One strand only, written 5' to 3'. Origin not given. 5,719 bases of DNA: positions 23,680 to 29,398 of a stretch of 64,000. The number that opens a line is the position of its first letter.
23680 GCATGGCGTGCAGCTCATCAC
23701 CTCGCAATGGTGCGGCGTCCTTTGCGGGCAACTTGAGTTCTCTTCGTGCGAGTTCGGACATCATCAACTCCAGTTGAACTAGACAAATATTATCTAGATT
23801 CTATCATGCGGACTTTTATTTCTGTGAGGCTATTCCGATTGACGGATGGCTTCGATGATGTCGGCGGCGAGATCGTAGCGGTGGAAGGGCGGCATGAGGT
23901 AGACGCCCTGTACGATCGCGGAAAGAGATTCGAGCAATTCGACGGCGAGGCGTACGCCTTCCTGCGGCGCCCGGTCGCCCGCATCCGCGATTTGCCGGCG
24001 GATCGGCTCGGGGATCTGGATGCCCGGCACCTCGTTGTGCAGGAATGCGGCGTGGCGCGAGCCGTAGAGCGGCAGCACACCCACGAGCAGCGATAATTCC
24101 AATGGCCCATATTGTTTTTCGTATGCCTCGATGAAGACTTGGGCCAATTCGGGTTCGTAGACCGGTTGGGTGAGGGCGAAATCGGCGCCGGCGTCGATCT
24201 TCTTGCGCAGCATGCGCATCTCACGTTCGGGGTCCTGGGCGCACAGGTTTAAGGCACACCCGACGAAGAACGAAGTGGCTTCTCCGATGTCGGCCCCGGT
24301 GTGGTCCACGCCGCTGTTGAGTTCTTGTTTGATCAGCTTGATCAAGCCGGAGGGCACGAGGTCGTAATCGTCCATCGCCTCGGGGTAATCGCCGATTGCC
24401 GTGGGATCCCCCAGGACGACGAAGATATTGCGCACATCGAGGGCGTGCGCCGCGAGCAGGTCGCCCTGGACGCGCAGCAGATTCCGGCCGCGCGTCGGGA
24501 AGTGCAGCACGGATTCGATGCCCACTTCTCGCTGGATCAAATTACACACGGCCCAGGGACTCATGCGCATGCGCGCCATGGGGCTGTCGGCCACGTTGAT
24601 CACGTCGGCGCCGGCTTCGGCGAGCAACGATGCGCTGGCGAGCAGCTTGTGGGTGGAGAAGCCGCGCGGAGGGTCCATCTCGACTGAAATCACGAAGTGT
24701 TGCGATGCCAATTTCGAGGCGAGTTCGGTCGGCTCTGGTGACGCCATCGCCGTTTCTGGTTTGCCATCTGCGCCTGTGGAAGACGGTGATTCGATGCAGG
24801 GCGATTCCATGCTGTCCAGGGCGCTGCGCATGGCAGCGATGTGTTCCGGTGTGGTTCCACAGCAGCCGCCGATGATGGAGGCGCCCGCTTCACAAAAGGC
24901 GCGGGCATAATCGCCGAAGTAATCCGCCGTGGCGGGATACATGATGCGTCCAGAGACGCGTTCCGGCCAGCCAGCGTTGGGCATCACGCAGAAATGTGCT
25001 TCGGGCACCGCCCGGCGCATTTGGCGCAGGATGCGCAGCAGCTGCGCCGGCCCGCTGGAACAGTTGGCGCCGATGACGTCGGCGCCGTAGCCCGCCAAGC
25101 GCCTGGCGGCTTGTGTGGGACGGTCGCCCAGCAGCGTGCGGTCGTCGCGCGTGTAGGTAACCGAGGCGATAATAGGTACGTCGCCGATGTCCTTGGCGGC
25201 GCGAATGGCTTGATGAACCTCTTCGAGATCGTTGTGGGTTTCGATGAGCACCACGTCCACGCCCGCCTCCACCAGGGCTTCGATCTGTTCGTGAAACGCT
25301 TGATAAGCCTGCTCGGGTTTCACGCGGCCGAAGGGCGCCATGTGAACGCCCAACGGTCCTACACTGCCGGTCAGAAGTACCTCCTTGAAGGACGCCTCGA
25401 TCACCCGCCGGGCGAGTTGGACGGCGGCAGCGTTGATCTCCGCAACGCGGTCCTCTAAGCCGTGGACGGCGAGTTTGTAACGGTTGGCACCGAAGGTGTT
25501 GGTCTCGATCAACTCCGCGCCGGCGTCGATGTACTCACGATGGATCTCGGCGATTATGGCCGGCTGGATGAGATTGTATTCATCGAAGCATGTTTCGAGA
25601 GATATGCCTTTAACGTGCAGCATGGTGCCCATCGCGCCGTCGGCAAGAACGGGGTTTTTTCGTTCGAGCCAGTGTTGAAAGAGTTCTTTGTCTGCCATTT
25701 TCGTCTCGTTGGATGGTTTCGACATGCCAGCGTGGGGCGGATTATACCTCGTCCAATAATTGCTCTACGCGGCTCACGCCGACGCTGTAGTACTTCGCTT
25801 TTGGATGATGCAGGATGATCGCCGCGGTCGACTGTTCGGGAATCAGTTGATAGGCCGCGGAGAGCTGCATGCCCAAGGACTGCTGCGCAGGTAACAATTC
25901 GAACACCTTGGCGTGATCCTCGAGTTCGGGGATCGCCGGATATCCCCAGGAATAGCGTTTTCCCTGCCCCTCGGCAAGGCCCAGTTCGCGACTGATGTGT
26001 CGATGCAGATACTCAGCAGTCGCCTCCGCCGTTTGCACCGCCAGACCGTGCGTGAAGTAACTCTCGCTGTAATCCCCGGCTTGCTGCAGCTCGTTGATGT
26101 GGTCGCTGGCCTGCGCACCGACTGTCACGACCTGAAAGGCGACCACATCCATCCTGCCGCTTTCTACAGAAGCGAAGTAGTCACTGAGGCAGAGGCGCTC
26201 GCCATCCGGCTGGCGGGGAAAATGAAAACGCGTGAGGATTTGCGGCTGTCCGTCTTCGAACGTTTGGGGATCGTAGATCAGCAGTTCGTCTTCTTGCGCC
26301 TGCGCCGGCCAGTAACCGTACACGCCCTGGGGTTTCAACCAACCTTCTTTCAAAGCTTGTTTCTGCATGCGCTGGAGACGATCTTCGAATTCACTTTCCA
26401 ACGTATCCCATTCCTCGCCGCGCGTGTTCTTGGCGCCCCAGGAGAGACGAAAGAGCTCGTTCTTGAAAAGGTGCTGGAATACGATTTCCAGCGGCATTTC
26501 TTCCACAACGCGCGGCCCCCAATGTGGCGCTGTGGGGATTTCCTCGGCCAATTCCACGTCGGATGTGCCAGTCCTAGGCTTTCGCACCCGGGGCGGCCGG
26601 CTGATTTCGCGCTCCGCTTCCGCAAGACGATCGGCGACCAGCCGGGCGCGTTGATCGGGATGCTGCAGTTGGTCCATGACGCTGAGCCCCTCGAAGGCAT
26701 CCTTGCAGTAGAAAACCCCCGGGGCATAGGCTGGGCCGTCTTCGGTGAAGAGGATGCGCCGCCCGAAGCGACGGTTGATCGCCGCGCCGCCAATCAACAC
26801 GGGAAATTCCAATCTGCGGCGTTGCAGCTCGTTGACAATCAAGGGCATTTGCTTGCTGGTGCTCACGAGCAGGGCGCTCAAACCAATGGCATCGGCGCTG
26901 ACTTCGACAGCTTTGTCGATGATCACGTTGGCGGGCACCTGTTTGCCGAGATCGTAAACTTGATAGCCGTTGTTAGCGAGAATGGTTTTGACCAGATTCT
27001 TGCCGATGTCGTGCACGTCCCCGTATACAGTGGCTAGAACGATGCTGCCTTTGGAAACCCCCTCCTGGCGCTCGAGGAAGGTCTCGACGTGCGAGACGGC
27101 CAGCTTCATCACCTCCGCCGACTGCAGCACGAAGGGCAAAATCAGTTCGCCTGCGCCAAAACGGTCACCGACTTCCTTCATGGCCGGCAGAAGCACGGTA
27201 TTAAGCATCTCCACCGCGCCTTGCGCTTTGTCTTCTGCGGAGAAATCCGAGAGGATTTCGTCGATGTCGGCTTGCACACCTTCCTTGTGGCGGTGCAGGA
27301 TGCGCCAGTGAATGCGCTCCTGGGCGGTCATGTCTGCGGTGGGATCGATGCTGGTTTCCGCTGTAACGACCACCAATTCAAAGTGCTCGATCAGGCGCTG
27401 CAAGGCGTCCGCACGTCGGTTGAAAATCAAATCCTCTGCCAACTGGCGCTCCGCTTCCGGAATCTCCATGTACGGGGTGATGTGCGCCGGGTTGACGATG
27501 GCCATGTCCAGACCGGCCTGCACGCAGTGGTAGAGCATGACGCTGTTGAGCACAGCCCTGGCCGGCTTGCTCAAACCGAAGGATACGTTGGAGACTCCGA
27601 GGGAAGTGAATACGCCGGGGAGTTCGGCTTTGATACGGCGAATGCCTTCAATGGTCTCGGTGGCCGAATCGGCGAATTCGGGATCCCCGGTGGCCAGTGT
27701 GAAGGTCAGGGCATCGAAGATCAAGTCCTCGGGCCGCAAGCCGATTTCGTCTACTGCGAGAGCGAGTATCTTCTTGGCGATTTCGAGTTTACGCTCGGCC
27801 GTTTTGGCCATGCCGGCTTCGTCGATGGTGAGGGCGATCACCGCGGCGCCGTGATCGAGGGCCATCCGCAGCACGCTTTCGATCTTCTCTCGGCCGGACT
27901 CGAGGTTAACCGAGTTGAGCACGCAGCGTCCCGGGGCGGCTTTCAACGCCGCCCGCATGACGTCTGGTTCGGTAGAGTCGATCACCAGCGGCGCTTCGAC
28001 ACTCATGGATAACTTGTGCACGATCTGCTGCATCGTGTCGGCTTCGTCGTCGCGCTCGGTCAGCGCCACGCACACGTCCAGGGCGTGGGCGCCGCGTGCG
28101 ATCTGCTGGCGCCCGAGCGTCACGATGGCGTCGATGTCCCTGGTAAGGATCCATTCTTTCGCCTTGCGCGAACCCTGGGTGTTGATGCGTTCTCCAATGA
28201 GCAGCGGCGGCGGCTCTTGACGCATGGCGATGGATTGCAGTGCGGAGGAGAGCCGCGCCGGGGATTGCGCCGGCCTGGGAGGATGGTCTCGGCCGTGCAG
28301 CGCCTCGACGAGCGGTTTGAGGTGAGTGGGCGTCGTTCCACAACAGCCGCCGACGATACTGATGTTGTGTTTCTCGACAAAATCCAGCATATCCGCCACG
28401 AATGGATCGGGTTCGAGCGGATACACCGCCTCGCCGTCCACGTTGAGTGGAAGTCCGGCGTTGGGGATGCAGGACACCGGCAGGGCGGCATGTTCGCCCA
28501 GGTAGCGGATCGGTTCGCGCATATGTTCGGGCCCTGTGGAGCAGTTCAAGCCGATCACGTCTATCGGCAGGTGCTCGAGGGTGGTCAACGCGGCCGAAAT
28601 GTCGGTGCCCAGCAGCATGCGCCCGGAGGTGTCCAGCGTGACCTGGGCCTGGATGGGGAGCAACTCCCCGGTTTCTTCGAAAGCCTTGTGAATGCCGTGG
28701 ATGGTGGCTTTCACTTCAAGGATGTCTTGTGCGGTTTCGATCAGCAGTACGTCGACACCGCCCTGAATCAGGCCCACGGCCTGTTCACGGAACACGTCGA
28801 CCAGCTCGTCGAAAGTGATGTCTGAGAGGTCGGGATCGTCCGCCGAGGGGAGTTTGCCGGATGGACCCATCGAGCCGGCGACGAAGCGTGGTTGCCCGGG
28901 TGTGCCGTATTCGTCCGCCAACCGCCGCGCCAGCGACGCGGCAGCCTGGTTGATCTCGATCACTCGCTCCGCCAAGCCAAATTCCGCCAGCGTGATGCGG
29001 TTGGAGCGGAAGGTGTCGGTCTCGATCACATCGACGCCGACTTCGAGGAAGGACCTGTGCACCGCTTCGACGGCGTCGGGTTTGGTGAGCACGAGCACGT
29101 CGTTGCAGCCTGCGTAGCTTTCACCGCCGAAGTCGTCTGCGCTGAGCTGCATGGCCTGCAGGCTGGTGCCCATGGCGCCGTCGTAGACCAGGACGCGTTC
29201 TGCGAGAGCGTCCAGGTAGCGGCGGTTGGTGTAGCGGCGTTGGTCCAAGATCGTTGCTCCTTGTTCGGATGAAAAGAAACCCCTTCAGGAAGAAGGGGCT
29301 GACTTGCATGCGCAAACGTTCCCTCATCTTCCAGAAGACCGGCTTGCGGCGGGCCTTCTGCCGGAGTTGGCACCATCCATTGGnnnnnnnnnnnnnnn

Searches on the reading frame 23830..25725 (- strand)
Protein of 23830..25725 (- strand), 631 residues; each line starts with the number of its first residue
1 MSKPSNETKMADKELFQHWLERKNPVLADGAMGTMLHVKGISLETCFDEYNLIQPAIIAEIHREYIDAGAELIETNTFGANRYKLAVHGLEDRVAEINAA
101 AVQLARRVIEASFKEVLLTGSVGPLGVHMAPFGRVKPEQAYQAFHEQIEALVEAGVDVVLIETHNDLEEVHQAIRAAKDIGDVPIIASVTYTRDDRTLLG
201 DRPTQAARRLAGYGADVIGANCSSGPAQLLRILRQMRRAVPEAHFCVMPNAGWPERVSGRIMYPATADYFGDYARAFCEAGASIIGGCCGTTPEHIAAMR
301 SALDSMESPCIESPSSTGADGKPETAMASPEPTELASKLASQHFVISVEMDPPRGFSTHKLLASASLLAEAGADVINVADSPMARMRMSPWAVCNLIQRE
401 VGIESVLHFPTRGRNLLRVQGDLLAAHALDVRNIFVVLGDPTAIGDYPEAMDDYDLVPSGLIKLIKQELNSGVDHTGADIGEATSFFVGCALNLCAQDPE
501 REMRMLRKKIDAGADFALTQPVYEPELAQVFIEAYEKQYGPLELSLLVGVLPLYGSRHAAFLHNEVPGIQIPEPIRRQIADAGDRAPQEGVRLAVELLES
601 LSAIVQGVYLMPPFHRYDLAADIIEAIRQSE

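Call 110: search_protein_families(library=pfam, proteins=[window:23830-25725:-], max_evalue=0.00001)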
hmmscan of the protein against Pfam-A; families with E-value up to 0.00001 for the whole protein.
window:23830-25725:- (631 aa): 2 families
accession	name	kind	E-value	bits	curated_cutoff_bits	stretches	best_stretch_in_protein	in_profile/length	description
PF02574.22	S-methyl_trans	-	2.6e-73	247.8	22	1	27-303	2-283/283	Homocysteine S-methyltransferase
PF02219.23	MTHFR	-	2.3e-25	89.9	24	1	337-610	4-270/287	Methylenetetrahydrofolate reductase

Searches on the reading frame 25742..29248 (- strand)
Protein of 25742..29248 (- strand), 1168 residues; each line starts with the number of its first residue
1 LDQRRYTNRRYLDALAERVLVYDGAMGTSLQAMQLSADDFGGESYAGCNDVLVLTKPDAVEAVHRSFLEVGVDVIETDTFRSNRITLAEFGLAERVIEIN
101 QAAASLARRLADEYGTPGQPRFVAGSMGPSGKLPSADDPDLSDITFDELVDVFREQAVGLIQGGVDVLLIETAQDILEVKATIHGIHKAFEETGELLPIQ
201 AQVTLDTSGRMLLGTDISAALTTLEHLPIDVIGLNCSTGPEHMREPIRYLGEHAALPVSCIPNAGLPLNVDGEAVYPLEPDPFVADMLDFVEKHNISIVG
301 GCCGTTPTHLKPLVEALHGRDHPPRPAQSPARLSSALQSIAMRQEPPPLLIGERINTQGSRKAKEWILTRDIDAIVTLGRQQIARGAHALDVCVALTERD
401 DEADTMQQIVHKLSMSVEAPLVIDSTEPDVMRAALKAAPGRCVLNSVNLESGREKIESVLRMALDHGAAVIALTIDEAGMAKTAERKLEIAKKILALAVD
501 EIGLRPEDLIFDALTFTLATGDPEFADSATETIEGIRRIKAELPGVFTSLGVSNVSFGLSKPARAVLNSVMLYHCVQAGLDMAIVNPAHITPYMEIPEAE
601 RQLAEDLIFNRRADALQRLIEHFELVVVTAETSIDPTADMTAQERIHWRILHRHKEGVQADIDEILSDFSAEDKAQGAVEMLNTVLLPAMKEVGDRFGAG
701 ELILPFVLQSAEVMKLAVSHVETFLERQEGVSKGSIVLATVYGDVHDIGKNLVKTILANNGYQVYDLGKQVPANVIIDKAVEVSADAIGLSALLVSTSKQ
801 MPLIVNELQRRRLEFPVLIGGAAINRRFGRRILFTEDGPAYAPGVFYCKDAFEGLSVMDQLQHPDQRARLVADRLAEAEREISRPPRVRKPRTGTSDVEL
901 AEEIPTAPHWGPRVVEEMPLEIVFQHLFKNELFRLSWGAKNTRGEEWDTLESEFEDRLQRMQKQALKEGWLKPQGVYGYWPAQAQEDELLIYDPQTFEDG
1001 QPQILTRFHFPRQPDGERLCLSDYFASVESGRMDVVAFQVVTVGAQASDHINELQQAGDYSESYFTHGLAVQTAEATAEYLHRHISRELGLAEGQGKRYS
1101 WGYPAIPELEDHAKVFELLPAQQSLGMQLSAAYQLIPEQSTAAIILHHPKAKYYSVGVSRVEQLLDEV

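Call 110: search_protein_families(library=pfam, proteins=[window:25742-29248:-], max_evalue=0.00001)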
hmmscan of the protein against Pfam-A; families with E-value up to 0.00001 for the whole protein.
window:25742-29248:- (1168 aa): 6 families
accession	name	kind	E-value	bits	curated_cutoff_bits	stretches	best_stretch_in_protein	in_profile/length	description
PF02574.22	S-methyl_trans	-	5.7e-82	276.2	22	1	20-317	1-283/283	Homocysteine S-methyltransferase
PF00809.28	Pterin_bind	-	1e-36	127.3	25.5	1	352-586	1-244/244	Pterin binding enzyme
PF02965.22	Met_synt_B12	-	1.4e-35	123.5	25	1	958-1165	44-266/273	Vitamin B12 dependent methionine synthase, activation domain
PF02310.24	B12-binding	-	4.7e-20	72.1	32.1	1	735-823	2-90/121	B12 binding domain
PF02607.22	B12-binding_2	-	4.6e-15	56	23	1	643-721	2-73/74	B12 binding domain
PF03599.22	CdhD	-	1.4e-07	31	24.8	1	393-504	72-174/387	CO dehydrogenase/acetyl-CoA synthase delta subunit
